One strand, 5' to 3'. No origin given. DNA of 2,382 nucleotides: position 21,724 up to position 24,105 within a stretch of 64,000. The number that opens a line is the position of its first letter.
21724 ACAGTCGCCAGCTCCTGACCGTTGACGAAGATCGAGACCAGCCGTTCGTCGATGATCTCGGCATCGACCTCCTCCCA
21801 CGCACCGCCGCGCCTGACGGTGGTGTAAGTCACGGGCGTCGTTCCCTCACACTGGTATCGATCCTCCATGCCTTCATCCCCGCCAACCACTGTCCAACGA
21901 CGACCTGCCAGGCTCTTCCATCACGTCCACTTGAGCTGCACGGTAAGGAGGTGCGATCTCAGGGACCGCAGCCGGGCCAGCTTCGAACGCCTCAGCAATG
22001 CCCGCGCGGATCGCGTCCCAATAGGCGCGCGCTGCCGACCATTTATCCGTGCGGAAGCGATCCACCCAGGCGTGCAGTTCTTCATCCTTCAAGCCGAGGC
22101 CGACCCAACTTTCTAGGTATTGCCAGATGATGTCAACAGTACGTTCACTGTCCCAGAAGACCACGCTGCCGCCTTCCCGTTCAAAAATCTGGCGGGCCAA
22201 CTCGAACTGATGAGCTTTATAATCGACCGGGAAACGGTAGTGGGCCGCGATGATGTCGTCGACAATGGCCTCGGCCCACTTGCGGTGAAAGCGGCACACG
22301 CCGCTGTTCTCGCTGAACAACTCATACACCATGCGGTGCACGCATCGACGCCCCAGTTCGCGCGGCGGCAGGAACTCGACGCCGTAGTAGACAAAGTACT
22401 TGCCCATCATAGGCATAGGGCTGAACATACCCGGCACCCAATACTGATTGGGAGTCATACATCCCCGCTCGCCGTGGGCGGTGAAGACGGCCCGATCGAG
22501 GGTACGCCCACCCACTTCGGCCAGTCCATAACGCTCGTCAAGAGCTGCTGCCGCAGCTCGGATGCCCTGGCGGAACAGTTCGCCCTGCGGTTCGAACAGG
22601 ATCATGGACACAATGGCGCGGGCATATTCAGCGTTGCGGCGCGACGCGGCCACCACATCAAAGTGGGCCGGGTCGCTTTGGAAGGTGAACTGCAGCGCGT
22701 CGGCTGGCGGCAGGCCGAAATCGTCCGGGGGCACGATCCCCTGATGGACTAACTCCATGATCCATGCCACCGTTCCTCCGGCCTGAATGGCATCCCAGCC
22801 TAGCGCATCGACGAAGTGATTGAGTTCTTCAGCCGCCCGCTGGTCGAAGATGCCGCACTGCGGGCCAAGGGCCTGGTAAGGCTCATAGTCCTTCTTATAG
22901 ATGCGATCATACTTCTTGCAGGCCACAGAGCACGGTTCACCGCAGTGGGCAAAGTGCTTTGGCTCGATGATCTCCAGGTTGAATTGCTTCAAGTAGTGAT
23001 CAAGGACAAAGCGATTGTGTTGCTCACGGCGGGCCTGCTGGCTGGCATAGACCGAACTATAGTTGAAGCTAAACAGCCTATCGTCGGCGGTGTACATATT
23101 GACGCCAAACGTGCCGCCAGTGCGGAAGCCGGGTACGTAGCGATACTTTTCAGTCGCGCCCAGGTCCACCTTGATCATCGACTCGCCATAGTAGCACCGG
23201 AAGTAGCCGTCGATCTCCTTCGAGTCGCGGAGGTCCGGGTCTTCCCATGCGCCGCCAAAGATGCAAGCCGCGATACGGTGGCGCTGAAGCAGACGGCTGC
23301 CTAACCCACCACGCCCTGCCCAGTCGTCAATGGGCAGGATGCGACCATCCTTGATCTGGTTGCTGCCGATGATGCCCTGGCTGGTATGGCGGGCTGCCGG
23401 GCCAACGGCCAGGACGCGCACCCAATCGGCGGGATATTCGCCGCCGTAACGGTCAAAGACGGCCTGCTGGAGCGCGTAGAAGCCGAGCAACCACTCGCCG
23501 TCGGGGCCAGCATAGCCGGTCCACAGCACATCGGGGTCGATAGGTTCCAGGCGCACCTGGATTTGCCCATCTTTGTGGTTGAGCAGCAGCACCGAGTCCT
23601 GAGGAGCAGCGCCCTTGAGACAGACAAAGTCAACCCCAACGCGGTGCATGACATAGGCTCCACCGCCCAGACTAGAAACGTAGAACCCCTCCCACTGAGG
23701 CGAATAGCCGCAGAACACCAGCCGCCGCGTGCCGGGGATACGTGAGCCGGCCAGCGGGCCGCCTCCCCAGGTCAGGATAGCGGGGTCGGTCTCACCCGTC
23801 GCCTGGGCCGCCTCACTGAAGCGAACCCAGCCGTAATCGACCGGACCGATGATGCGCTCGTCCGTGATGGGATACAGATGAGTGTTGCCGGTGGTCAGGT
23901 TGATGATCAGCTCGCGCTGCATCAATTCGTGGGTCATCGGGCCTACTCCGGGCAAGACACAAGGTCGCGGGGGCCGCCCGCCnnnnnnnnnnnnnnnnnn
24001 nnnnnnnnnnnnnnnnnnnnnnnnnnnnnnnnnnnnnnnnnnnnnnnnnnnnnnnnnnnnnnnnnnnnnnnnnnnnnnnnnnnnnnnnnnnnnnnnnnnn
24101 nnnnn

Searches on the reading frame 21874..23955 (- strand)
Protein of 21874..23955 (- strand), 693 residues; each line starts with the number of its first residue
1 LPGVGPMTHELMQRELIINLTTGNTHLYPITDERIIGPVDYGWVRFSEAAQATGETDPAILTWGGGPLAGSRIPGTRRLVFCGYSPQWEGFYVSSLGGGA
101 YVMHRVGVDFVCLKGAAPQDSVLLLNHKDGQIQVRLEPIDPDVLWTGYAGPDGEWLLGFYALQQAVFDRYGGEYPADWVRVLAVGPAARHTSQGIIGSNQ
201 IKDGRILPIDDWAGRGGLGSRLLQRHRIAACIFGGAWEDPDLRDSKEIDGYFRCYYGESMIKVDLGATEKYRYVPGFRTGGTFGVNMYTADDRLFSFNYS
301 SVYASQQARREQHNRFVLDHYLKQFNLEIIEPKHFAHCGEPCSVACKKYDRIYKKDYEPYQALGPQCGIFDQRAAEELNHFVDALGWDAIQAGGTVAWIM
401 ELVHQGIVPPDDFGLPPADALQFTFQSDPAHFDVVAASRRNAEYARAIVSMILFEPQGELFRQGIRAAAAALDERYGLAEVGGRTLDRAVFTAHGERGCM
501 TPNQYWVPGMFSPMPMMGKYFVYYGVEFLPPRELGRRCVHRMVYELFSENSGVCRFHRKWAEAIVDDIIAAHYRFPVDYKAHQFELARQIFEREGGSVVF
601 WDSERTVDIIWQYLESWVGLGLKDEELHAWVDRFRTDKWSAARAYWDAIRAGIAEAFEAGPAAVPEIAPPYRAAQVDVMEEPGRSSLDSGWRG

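Call 4: search_protein_families(library=pfam, proteins=[window:21874-23955:-], max_evalue=0.01)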
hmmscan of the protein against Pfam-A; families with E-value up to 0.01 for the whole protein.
window:21874-23955:- (693 aa): 2 families
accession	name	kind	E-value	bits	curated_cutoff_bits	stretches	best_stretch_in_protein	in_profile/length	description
PF02730.20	AFOR_N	-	1.5e-18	67.7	29.8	1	16-235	4-198/199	Aldehyde ferredoxin oxidoreductase, N-terminal domain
PF01314.23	AFOR_C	-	1e-16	61.5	27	1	328-470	62-192/385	Aldehyde ferredoxin oxidoreductase, domains 2 & 3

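Call 5: search_protein_families(library=ncbifam, proteins=[window:21874-23955:-], max_evalue=0.01)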
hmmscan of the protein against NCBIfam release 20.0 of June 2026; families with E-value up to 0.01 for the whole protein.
window:21874-23955:- (693 aa): 1 family
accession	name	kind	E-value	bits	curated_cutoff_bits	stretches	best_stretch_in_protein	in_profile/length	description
NF040818.1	GAPOR_Arch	equivalog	1.7e-113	380.2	1300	1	16-649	6-640/654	glyceraldehyde-3-phosphate:ferredoxin oxidoreductase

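Call 6: find_homologous_proteins(query=window:21874-23937:-, max_evalue=0.00001)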
Query window:21874-23937:- (687 aa): 3096 proteins with E <= 0.00001 among 8000 candidates; the best 120 are listed.
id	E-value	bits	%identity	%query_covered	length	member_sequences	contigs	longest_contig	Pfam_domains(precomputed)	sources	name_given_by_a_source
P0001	0.0e+0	1636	100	100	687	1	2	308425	PF02730.21,PF01314.24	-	-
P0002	0.0e+0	1262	77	98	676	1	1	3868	PF02730.21,PF01314.24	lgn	-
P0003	0.0e+0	1255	76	99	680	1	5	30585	PF02730.21,PF01314.24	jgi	jgi:glyceraldehyde-3-phosphate dehydrogenase (ferredoxin)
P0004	0.0e+0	1251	75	98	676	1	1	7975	PF02730.21,PF01314.24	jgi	jgi:glyceraldehyde-3-phosphate dehydrogenase (ferredoxin)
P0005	0.0e+0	1249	76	98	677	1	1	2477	PF02730.21,PF01314.24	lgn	-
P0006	0.0e+0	1245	75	99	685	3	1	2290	PF02730.21,PF01314.24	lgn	-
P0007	0.0e+0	1245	76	98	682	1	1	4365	PF02730.21,PF01314.24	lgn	-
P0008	0.0e+0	1243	75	98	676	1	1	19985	PF02730.21,PF01314.24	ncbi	-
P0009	0.0e+0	1240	75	98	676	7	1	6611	PF02730.21,PF01314.24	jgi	jgi:glyceraldehyde-3-phosphate dehydrogenase (ferredoxin)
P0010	0.0e+0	1238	74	98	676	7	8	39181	PF02730.21,PF01314.24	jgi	jgi:glyceraldehyde-3-phosphate dehydrogenase (ferredoxin)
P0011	0.0e+0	1235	75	98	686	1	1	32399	PF02730.21,PF01314.24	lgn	-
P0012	0.0e+0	1234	75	98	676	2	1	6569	PF02730.21,PF01314.24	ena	-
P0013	0.0e+0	1230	75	98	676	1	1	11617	PF02730.21,PF01314.24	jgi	jgi:glyceraldehyde-3-phosphate dehydrogenase (ferredoxin)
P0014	0.0e+0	1230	74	98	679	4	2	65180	PF02730.21,PF01314.24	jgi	jgi:glyceraldehyde-3-phosphate dehydrogenase (ferredoxin)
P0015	0.0e+0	1228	76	98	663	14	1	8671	PF02730.21,PF01314.24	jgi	jgi:glyceraldehyde-3-phosphate dehydrogenase (ferredoxin)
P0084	0.0e+0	1153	69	99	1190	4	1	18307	PF00370.28,PF02782.23,PF02730.21,PF01314.24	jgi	jgi:glycerol kinase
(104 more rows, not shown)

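Call 7: search_solved_structures(query=window:21874-23937:-, max_evalue=0.01, show_alignments=2)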
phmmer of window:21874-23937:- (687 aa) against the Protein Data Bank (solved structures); distinct sequences matched with E-value up to 0.01: 6.
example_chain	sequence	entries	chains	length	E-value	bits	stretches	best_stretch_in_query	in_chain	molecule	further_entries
1b25_A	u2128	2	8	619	3.3e-09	38.8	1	325-403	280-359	PROTEIN (FORMALDEHYDE FERREDOXIN OXIDOREDUCTASE) | FORMALDEHYDE FERREDOXIN OXIDOREDUCTASE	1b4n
1aor_A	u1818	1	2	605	1.9e-07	33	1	348-411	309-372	ALDEHYDE FERREDOXIN OXIDOREDUCTASE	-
9mqx_D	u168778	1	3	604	0.00022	22.9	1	324-406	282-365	Aldehyde:ferredoxin oxidoreductase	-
6x6u_A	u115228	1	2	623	0.00053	21.6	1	349-409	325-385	Formaldehyde:ferredoxin oxidoreductase wor5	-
6x1o_A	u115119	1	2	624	0.00053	21.6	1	349-409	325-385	Formaldehyde:ferredoxin oxidoreductase wor5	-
9g7j_A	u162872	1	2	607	0.0012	20.5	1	348-406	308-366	Aldehyde ferredoxin oxidoreductase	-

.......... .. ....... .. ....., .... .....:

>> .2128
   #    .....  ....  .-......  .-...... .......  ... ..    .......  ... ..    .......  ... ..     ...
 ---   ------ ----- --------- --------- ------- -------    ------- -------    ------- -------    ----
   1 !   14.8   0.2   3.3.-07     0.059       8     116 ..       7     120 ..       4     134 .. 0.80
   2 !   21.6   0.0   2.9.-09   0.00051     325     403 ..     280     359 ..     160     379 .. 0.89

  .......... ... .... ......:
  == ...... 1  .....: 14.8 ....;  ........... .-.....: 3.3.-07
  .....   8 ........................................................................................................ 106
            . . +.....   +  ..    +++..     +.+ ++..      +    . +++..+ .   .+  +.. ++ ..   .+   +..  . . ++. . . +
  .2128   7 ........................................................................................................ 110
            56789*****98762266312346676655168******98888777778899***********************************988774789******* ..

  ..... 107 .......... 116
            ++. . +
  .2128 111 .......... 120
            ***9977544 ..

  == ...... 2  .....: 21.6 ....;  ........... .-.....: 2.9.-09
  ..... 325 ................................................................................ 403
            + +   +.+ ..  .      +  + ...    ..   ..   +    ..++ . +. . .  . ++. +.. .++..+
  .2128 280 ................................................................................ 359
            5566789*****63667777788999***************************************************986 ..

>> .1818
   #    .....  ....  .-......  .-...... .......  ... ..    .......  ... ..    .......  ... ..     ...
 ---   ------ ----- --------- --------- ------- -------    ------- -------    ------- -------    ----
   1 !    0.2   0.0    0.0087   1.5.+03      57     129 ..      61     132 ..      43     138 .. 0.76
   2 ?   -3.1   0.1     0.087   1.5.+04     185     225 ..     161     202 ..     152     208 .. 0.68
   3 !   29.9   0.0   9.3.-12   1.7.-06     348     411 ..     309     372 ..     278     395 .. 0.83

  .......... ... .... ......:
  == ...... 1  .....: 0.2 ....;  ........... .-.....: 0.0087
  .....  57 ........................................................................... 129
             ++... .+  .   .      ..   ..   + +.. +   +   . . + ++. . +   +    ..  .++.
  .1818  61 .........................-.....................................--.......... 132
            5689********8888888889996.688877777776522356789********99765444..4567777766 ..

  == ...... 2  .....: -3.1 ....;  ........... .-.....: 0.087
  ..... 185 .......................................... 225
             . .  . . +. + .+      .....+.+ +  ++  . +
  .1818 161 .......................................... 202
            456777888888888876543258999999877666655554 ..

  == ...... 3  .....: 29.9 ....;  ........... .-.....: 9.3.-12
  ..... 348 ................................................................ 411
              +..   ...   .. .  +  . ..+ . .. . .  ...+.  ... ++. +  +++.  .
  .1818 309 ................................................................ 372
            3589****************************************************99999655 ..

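Call 9: find_related_loci(query=A1, collection=genome_contigs, flank=10000)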
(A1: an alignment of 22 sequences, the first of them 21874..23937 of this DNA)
Query A1 (687 aa) in genome_contigs; peptide patterns used: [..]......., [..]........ (x = any residue, [..] = any of these).
131 stretches matched a pattern; 97 encode a relative of the query (tblastn E <= 1e-3); the best 80 are kept; 80 distinct loci.
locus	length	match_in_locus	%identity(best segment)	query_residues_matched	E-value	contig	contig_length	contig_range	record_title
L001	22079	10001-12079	74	1-678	0e+0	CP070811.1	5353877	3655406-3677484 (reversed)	MAG: Anaerolineales bacterium isolate bin12 chromosome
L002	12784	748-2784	74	1-675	0e+0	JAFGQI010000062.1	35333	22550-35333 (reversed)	MAG: Anaerolineales bacterium isolate Zod_Metabat.740 k87_4211787, whole genome shotgun sequence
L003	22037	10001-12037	73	1-676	0e+0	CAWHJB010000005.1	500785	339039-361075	MAG: uncultured Chloroflexia bacterium isolate MFD02923.bin.2.67 genome assembly, contig: contig_20781, whole genome sho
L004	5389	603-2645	73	1-673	0e+0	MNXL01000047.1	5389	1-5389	MAG: Anaerolineae bacterium CG2_30_64_16 cg2_3.0_scaffold_17323_c, whole genome shotgun sequence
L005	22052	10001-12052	71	1-675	0e+0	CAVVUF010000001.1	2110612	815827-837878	MAG: uncultured Chloroflexia bacterium isolate MFD02979.bin.2.57 genome assembly, contig: contig_10749, whole genome sho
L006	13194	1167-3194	74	1-675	0e+0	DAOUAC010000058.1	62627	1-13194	MAG TPA_asm: Anaerolineaceae bacterium isolate H61_600 k121_192094, whole genome shotgun sequence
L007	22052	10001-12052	70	1-675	0e+0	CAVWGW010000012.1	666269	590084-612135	MAG: uncultured Chloroflexia bacterium isolate MFD04716.bin.3.335 genome assembly, contig: contig_4305, whole genome sho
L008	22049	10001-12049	71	1-675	0e+0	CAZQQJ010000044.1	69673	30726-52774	MAG TPA_asm: uncultured Anaerolinea sp. isolate SRP278314_co2_69 genome assembly, contig: NODE_655_length_69673_cov_34.6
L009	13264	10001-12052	70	1-685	0e+0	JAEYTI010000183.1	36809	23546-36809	MAG: Chloroflexota bacterium isolate OH_CBlB_125 k127_2344701, whole genome shotgun sequence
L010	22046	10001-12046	70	1-680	0e+0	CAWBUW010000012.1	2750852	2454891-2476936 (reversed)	MAG: uncultured Chloroflexia bacterium isolate MFD03899.bin.1.41 genome assembly, contig: contig_6931, whole genome shot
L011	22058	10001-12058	70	1-673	0e+0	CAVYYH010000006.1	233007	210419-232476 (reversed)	MAG: uncultured Bacteroidales bacterium isolate MFD02979.bin.1.67 genome assembly, contig: contig_58694, whole genome sh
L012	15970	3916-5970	72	1-674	0e+0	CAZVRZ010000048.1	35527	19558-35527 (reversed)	MAG TPA_asm: uncultured Anaerolineaceae bacterium isolate SRP192927_co7_37 genome assembly, contig: NODE_1799_length_355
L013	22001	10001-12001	72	1-675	0e+0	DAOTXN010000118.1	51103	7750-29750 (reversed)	MAG TPA_asm: Anaerolineae bacterium isolate H21_255 k133_2479456, whole genome shotgun sequence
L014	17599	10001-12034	67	1-678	0e+0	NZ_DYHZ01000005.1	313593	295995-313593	MAG: Anaerolinea thermophila isolate TT109_54_104 Afr_mines_TT109_12_length_313593_cov_44_264590, whole genome shotgun s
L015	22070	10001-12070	67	1-680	0e+0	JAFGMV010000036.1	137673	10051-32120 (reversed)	MAG: Anaerolineales bacterium isolate Zod_Metabat.498 k87_2252847, whole genome shotgun sequence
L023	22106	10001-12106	66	1-684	0e+0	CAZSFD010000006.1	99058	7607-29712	MAG TPA_asm: uncultured Anaerolineaceae bacterium isolate binchicken_co274_165 genome assembly, contig: NODE_519_length_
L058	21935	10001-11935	54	1-659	0e+0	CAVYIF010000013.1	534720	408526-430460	MAG: uncultured Chloroflexia bacterium isolate MFD05684.bin.2.144 genome assembly, contig: contig_57058, whole genome sh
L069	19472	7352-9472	67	1-675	0e+0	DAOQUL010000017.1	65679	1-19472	MAG TPA_asm: Anaerolineales bacterium isolate AMR_MDS_1115 NODE_498_length_65679_cov_10.481668, whole genome shotgun seq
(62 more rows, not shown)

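Call 15: find_encoding_contigs(protein=window:21874-23937:-, flank=10000, max_places=4)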
Protein window:21874-23937:- (687 aa): 4 contigs read that carry it; 3 places shown.
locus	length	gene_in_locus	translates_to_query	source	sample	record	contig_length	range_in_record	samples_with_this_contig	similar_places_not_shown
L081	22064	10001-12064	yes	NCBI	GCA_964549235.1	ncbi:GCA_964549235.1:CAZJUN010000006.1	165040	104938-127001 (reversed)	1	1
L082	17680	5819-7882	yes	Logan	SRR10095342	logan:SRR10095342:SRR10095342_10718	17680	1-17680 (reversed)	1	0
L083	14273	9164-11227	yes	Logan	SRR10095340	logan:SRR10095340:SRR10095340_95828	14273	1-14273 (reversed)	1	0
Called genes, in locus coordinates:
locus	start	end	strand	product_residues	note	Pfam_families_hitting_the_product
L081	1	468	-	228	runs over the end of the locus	PF00072:Response_reg, PF00486:Trans_reg_C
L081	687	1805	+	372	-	PF00072:Response_reg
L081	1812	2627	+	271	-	PF02146:SIR2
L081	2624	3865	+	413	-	PF13185:GAF_2, PF01590:GAF, PF13492:GAF_3, PF00512:HisKA, PF02518:HATPase_c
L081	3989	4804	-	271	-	-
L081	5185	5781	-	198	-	PF02985:HEAT (faint), PF13513:HEAT_EZ (faint), PF13646:HEAT_2, PF03130:HEAT_PBS (weak)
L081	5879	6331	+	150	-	PF20791:Acyl-ACP_TE_C (weak), PF13279:4HBT_2, PF03061:4HBT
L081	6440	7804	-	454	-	PF01425:Amidase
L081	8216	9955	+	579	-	PF01257:2Fe-2S_thioredx, PF01512:Complex1_51K, PF10531:SLBB, PF22461:SLBB_2, PF10589:NADH_4Fe-4S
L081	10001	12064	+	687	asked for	PF02730:AFOR_N, PF01314:AFOR_C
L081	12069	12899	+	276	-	PF02634:FdhD-NarQ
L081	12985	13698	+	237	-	PF00111:Fer2, PF13510:Fer2_4, PF13237:Fer4_10 (faint), PF13187:Fer4_9 (faint), PF22117:Fer4_Nqo3 (weak), PF12838:Fer4_7 (weak), PF00037:Fer4 (weak)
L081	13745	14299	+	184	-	-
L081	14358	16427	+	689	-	PF04879:Molybdop_Fe4S4, PF00384:Molybdopterin, PF01568:Molydop_binding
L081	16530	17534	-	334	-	PF00196:GerE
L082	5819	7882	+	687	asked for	PF02730:AFOR_N, PF01314:AFOR_C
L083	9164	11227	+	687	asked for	PF02730:AFOR_N, PF01314:AFOR_C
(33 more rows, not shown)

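Call 19: find_encoding_contigs(protein=P0003, flank=8000, max_places=3)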
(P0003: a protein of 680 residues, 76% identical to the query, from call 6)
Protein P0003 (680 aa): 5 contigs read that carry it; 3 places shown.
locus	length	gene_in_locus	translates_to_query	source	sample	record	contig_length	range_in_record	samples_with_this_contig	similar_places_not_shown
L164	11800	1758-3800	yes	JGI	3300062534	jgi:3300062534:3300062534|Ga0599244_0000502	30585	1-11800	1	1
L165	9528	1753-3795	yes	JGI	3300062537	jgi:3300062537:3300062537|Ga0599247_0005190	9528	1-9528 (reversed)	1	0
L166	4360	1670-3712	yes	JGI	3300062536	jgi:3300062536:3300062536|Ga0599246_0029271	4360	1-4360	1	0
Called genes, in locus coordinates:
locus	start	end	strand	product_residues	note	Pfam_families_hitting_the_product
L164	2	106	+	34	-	?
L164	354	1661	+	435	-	-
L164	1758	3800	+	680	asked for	PF02730:AFOR_N, PF01314:AFOR_C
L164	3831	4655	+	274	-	-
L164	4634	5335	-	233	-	PF00702:Hydrolase, PF13419:HAD_2, PF13242:Hydrolase_like (weak)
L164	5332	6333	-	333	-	PF00296:Bac_luciferase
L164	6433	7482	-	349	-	PF05343:Peptidase_M42, PF01546:Peptidase_M20 (weak)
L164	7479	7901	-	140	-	PF20791:Acyl-ACP_TE_C (faint), PF13279:4HBT_2, PF03061:4HBT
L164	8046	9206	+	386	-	PF07719:TPR_2 (faint), PF13174:TPR_6 (faint), PF13432:TPR_16 (faint), PF14559:TPR_19 (faint)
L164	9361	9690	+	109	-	-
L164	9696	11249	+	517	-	PF26314:MptA_B_family, PF13231:PMT_2 (weak)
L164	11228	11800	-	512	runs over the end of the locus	PF02516:STT3 (faint), PF13231:PMT_2 (weak)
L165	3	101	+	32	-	?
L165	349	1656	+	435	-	-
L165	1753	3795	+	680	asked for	PF02730:AFOR_N, PF01314:AFOR_C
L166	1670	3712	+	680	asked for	PF02730:AFOR_N, PF01314:AFOR_C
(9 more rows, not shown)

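Call 20: find_encoding_contigs(protein=P0002, flank=8000, max_places=3)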
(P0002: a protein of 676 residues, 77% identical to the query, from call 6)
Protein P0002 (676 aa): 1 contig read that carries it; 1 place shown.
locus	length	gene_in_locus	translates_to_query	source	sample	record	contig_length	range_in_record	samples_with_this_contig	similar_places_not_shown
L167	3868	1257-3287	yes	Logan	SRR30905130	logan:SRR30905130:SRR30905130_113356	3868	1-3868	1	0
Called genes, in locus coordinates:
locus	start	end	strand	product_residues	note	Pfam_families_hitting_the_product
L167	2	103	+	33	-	?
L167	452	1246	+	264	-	PF01656:CbiA, PF06564:CBP_BcsQ (faint), PF13614:AAA_31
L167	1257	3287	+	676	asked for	PF02730:AFOR_N, PF01314:AFOR_C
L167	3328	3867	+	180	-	?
